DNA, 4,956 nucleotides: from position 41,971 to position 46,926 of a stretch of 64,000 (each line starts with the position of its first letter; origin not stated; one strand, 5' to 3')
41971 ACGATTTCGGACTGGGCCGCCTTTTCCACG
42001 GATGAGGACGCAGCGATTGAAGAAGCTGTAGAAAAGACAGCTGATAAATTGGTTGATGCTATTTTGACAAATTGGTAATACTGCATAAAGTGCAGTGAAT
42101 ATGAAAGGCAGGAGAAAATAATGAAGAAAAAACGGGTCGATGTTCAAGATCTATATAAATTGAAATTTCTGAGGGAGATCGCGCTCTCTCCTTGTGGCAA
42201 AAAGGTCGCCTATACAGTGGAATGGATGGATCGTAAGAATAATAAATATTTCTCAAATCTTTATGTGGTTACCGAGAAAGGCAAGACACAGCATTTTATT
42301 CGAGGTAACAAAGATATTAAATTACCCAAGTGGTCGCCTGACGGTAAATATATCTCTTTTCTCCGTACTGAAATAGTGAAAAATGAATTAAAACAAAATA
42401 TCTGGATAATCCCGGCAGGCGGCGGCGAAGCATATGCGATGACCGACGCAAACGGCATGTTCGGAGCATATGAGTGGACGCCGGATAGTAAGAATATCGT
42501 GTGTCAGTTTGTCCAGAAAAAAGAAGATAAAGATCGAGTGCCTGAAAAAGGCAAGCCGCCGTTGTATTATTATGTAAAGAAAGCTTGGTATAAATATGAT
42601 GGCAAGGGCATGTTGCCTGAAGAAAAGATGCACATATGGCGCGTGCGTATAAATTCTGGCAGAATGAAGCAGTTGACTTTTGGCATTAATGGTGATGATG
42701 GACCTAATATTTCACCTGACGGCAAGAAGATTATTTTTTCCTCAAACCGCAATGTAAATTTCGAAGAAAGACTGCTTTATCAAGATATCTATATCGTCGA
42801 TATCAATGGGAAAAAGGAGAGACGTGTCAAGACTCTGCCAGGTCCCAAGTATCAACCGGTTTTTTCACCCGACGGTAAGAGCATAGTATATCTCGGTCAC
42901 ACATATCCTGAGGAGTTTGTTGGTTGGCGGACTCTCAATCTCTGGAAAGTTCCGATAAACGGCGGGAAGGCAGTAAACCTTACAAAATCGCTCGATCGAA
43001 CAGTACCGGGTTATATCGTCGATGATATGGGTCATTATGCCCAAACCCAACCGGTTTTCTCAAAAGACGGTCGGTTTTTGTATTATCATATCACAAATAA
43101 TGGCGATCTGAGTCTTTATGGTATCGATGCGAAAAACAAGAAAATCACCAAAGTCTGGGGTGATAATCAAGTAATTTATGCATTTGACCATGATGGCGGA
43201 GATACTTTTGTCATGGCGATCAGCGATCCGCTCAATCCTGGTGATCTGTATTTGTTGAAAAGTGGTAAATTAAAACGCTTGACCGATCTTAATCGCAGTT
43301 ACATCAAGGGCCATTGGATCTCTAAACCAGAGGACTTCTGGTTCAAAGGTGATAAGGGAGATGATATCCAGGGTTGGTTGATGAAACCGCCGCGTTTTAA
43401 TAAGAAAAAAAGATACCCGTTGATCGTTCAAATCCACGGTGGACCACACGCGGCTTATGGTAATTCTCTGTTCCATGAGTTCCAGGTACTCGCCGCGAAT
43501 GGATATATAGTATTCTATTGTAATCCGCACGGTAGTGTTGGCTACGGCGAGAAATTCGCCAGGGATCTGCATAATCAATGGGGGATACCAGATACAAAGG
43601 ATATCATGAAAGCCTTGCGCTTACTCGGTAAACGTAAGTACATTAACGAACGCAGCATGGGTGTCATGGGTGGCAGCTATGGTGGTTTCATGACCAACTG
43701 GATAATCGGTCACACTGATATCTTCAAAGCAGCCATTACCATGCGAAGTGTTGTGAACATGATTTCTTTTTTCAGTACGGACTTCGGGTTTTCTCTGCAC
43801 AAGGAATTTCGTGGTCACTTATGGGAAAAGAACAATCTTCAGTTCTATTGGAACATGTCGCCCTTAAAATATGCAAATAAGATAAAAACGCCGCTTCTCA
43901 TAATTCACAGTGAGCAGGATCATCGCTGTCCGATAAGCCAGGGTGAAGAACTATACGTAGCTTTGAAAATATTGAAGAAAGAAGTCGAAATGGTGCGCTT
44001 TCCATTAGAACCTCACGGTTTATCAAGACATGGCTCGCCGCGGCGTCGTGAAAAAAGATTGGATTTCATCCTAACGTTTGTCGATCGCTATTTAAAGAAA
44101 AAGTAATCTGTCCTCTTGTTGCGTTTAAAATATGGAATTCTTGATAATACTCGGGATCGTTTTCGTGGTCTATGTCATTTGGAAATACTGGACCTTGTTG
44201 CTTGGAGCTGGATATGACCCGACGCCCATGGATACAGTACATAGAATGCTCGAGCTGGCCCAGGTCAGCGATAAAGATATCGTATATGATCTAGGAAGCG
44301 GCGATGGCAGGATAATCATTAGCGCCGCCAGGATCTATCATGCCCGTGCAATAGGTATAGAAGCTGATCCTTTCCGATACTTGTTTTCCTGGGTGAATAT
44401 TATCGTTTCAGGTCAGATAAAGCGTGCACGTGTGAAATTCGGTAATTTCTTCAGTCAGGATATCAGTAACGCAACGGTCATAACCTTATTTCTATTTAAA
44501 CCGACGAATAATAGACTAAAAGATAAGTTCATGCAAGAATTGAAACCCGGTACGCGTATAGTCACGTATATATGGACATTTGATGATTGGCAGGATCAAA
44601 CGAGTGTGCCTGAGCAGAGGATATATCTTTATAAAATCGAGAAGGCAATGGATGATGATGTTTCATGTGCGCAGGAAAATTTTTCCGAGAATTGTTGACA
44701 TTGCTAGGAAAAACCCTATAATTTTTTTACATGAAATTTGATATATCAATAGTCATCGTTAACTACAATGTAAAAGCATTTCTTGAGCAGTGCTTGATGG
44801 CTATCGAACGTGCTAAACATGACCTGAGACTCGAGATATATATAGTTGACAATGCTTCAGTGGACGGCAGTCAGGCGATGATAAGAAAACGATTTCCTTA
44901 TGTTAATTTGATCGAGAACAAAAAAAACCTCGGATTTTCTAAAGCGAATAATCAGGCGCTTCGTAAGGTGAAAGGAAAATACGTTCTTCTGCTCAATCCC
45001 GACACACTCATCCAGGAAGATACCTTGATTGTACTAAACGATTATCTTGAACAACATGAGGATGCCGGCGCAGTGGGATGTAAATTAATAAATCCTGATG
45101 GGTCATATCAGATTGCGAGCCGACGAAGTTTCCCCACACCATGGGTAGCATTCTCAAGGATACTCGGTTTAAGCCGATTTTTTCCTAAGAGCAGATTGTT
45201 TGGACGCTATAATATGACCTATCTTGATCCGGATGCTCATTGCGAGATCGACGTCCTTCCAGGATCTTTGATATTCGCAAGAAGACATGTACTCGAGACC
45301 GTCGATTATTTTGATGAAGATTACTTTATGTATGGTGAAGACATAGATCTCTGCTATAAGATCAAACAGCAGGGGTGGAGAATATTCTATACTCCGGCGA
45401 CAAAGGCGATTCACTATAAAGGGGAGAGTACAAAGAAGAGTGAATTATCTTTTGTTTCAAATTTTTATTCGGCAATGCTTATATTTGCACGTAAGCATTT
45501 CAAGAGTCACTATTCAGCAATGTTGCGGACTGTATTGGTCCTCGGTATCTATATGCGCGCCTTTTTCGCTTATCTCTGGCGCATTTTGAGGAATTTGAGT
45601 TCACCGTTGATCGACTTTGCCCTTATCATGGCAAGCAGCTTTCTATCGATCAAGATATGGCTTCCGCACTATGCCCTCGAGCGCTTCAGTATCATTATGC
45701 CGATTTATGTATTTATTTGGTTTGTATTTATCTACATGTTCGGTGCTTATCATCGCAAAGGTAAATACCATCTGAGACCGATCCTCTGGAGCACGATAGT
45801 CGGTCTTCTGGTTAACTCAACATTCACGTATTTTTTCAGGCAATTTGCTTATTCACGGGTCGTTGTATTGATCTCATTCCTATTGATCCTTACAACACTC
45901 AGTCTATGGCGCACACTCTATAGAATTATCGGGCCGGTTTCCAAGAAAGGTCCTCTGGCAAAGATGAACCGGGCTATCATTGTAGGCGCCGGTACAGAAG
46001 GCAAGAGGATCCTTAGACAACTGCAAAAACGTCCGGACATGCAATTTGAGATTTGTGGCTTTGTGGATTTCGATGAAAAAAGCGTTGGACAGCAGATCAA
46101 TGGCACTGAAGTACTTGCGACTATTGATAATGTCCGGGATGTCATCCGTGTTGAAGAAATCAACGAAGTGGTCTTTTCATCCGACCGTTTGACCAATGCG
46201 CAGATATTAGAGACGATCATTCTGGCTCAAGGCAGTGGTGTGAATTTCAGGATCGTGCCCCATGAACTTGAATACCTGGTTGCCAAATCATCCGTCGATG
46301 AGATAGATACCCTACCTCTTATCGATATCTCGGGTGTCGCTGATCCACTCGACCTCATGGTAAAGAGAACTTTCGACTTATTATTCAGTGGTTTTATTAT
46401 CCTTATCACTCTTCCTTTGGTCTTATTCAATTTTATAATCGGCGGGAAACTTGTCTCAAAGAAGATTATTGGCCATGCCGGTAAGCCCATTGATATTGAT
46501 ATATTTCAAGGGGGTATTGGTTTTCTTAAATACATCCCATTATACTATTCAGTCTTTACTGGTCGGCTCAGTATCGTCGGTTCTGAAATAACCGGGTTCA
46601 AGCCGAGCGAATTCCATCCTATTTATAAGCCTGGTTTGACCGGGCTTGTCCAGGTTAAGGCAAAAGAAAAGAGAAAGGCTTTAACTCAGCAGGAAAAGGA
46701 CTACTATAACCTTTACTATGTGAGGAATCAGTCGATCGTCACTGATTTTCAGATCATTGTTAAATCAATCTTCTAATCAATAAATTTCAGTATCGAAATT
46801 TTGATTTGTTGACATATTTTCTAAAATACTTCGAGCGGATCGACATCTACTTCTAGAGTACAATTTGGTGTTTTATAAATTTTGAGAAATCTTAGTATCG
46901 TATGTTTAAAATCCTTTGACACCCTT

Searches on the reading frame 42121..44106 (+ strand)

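Call 65: search_protein_families(library=pfam, proteins=[window:42121-44106:+], max_evalue=0.00001)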
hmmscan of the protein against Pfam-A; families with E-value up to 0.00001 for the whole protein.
window:42121-44106:+ (661 aa): 4 families
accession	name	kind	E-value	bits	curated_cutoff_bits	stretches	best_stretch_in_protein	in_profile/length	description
PF00326.27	Peptidase_S9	-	8.9e-52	176.1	22.6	1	449-660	2-212/213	Prolyl oligopeptidase family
PF07676.18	PD40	-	8.8e-19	67.4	20.9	0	191-211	10-30/38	WD40-like Beta Propeller Repeat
PF20434.5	BD-FAE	-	1.3e-09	38.4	26.8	1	427-615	8-215/215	BD-FAE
PF00930.27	DPPIV_N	-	1e-07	31.5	22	0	43-109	21-80/354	Dipeptidyl peptidase IV (DPP IV) N-terminal region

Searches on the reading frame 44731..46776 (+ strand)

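Call 65: search_protein_families(library=pfam, proteins=[window:44731-46776:+], max_evalue=0.00001)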
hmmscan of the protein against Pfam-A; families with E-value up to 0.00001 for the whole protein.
window:44731-46776:+ (681 aa): 5 families
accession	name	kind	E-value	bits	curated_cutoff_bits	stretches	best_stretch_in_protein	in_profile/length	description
PF13641.12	Glyco_tranf_2_3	-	2.5e-23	83.7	27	1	5-237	3-220/230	Glycosyltransferase like family 2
PF00535.33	Glycos_transf_2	-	1.1e-22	81.1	23.3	1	6-145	1-132/168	Glycosyl transferase family 2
PF13727.12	CoA_binding_3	-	1.1e-13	52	25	1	349-510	19-175/175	CoA-binding domain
PF02397.22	Bac_transf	-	5.3e-12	46.1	27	1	603-680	92-174/179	Bacterial sugar transferase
PF13632.12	Glyco_trans_2_3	-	3.8e-09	37.1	27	1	84-336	1-191/198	Glycosyl transferase family group 2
